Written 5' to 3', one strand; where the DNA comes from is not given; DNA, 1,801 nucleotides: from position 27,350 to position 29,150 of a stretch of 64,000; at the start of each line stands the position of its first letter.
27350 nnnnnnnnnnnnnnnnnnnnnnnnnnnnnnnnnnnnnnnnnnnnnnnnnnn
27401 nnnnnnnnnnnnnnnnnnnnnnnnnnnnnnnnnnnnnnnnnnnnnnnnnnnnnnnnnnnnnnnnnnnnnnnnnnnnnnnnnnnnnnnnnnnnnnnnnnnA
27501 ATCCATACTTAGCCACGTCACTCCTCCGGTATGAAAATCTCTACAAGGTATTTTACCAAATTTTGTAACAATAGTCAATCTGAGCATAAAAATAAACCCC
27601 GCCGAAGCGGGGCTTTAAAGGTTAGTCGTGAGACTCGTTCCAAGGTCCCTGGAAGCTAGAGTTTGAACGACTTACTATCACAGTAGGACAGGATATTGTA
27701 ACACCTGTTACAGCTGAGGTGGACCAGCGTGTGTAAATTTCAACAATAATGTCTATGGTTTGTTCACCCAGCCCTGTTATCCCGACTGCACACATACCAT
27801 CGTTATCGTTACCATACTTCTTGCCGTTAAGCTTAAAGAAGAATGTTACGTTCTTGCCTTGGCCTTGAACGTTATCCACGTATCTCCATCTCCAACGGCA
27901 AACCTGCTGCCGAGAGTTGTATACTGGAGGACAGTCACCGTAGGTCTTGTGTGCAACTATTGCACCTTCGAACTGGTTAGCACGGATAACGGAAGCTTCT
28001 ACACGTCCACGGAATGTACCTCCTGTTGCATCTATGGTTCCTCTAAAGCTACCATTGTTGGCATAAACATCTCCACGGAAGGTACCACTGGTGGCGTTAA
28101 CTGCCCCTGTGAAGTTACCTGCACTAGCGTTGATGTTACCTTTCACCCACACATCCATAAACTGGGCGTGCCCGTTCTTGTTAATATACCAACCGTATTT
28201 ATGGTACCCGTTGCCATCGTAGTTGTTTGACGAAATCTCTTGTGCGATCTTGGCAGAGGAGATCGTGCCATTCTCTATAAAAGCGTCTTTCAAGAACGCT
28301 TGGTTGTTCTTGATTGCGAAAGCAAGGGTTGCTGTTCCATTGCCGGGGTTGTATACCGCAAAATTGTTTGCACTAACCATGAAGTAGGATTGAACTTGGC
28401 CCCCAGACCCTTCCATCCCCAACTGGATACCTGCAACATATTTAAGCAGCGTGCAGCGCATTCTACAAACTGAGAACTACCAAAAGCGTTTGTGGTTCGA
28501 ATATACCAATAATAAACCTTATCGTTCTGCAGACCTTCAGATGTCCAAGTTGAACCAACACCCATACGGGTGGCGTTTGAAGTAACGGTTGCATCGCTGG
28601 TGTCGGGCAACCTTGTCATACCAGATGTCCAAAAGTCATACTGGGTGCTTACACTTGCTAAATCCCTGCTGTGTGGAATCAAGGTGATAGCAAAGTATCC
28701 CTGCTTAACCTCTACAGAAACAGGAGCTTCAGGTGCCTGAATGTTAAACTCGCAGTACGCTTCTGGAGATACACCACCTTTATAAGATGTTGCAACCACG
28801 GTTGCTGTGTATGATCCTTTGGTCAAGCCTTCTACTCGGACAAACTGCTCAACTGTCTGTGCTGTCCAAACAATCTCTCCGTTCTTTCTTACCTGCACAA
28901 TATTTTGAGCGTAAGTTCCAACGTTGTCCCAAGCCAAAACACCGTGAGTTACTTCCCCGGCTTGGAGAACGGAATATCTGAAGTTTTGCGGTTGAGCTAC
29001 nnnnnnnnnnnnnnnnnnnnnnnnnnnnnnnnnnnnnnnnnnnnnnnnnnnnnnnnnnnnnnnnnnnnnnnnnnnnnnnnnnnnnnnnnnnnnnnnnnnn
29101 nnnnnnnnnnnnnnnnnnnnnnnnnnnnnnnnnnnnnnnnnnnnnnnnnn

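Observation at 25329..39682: Contractile-tail baseplate genes coexist with a lambda-type J protein and Tfa chaperone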

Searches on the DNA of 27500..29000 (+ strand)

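Call 30: search_dna_similar(query=window:27500-29000:+, collection=phages, mode=near, max_rows=15)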
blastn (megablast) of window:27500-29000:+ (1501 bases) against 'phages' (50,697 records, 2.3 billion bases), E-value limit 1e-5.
Records with a match: 115; places in all: 129; records where one place covers at least 80% of the query: 101.
Best place of each record, by identity: 90-95% 115.
By first word of the organism name: Escherichia 93; Campylobacter 18; Phage 2; Vequintavirinae 1; Shigella 1.
By host as written in the record: Escherichia coli 33; Campylobacter jejuni 16; Escherichia coli K-12 12; Escherichia coli K-12 MG1655 12; - 11; Escherichia coli O157:H7 6; Escherichia coli O177 3; Escherichia coli O157 2; and 16 more.
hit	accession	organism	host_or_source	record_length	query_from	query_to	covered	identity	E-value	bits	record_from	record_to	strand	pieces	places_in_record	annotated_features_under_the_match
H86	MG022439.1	Phage 203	cottage cheese, cow milk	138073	1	1501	100%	94.8%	0e+0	2345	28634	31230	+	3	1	tail fiber protein | hypothetical protein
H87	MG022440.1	Phage 206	poultry liver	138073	1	1501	100%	94.8%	0e+0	2345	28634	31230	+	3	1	tail fiber protein | hypothetical protein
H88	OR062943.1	Escherichia phage 241Ecol014PP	Escherichia coli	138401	1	1501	100%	94.7%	0e+0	2334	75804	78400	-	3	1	tail fiber | baseplate wedge protein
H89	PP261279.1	Escherichia phage ECP2303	Escherichia coli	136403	1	1501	100%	94.7%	0e+0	2329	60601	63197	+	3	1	tail fiber protein | baseplate wedge subunit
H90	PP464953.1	Escherichia phage ECP2309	Escherichia coli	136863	1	1501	100%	94.7%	0e+0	2329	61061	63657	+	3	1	tail fiber protein | baseplate wedge subunit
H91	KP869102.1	Escherichia coli O157 typing phage 4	Escherichia coli O157:H7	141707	1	1501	100%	94.7%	0e+0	2328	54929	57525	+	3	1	omp-alpha: outer membrane protein alpha precursor | baseplate J-like protein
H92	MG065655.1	Campylobacter phage C2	Campylobacter jejuni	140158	1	1501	100%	94.8%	0e+0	2334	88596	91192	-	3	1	record has no annotation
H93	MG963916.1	Escherichia phage PDX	Escherichia coli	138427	1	1501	100%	94.8%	0e+0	2328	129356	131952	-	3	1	none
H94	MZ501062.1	Escherichia phage EmilHeitz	Escherichia coli K-12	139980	1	1501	100%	94.8%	0e+0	2329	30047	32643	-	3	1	lateral tail fiber protein with fibronectin type III domain | baseplate protein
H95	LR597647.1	Escherichia phage rV5_ev147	-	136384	1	1498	100%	94.5%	0e+0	2312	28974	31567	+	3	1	tail fiber protein | baseplate protein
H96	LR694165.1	Escherichia phage rV5_ev156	-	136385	1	1498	100%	94.5%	0e+0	2312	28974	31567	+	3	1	tail fiber protein | baseplate protein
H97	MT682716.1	Escherichia phage vB_EcoM_Gotham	-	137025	1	1501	100%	94.3%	0e+0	2295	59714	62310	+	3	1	tail fiber protein | promoter | hypothetical protein | terminator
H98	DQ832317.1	Escherichia phage V5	Escherichia coli O157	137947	1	1501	100%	94.3%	0e+0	2295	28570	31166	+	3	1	putative tail fiber protein | conserved hypothetical protein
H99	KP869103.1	Escherichia coli O157 typing phage 5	Escherichia coli O157:H7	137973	1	1501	100%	94.3%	0e+0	2295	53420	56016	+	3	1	omp-alpha: outer membrane protein alpha precursor | baseplate J-like protein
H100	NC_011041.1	Escherichia phage V5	Escherichia coli O157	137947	1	1501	100%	94.3%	0e+0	2295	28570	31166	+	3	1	central tail fiber J | baseplate wedge subunit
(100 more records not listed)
